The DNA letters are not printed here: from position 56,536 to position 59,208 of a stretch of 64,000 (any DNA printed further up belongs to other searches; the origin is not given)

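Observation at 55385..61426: hcp - hemerythrin - DUF1998 helicase - DEDD exonuclease/TPR: nitrosative-stress genes directly joined to an MrfAB-like repair pair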

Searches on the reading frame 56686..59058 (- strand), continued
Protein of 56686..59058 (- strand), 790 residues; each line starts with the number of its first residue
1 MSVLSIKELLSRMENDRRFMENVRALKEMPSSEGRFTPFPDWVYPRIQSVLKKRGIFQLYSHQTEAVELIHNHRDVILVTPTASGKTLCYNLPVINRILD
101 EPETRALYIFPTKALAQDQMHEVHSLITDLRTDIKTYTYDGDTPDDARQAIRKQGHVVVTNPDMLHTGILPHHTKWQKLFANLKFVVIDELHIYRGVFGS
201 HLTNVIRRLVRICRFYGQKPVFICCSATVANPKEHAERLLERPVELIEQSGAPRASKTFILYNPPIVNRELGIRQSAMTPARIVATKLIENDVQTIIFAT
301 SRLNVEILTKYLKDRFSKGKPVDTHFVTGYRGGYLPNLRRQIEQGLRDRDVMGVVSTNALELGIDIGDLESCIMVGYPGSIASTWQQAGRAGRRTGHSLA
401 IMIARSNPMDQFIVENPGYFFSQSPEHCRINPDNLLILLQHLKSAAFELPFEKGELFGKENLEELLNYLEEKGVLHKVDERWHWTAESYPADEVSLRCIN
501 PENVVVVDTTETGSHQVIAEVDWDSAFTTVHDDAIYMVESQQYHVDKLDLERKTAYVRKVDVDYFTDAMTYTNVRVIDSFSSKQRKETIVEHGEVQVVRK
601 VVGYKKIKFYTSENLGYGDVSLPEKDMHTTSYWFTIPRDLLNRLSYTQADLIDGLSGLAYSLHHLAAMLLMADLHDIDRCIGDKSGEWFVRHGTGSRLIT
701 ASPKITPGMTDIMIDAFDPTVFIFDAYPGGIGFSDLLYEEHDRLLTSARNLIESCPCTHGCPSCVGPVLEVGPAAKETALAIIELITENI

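Call 51: search_protein_families(library=pfam, proteins=[L006:7099-7677:-, L060:7037-7861:-, L041:7282-7728:-, L045:7161-7931:-, L021:6536-7759:-, L009:7189-7857:+], max_evalue=0.0001)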
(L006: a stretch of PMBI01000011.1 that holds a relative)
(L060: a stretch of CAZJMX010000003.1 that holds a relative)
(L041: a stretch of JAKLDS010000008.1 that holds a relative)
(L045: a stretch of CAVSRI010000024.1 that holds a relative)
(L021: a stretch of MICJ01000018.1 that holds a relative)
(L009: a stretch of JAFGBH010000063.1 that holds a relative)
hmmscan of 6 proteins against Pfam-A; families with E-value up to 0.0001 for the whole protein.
L006:7099-7677:- (192 aa): 1 family
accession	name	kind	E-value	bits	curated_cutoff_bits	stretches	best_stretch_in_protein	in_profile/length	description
PF03352.18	Adenine_glyco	-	5.9e-78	261.2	25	1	13-185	5-177/177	Methyladenine glycosylase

L060:7037-7861:- (274 aa): 9 families
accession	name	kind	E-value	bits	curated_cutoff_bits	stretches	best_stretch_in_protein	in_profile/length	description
PF00881.29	Nitroreductase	-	4.1e-27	95.8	23.5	1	89-255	2-167/167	Nitroreductase family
PF00037.32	Fer4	-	5.2e-10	39.2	21.1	1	42-61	5-24/24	4Fe-4S binding domain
PF12837.12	Fer4_6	-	1.2e-09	38.1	25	0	43-60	7-24/24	4Fe-4S binding domain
PF13237.11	Fer4_10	-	9.9e-09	35.4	25.5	1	5-56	3-53/53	4Fe-4S dicluster domain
PF12838.12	Fer4_7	-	1.7e-07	32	27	1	10-59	1-52/52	4Fe-4S dicluster domain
PF14512.11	TM1586_NiRdase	-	4.7e-07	30.1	27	0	103-147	156-198/215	Putative TM nitroreductase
PF13187.11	Fer4_9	-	8.4e-07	29.4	27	1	11-59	5-51/52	4Fe-4S dicluster domain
PF12797.12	Fer4_2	-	9.5e-06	25.7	24.5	0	41-56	6-21/22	4Fe-4S binding domain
PF13484.11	Fer4_16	-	1.3e-05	26.3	30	0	45-71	2-30/66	4Fe-4S double cluster binding domain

L041:7282-7728:- (148 aa): 1 family
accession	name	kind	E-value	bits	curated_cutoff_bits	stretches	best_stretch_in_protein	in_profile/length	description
PF19502.5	DUF6036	-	5.4e-06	26.7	23.6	0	9-62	9-61/164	Nucleotidyltransferase of unknown function (DUF6036)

L045:7161-7931:- (256 aa): 0 families

L021:6536-7759:- (407 aa): 2 families
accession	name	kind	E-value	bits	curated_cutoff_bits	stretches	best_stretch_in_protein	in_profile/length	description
PF13304.12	AAA_21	-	9e-27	95.4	27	1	50-354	6-301/304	AAA domain, putative AbiEii toxin, Type IV TA system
PF13175.12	AAA_15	-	2e-07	31.4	32.1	0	239-355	291-373/374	AAA ATPase domain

L009:7189-7857:+ (222 aa): 2 families
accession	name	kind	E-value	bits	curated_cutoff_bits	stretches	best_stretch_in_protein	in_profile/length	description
PF03358.20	FMN_red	-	9.8e-21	74.4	24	1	17-116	2-98/152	NADPH-dependent FMN reductase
PF02525.22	Flavodoxin_2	-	3.6e-14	53.4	27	1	17-157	2-137/198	Flavodoxin-like fold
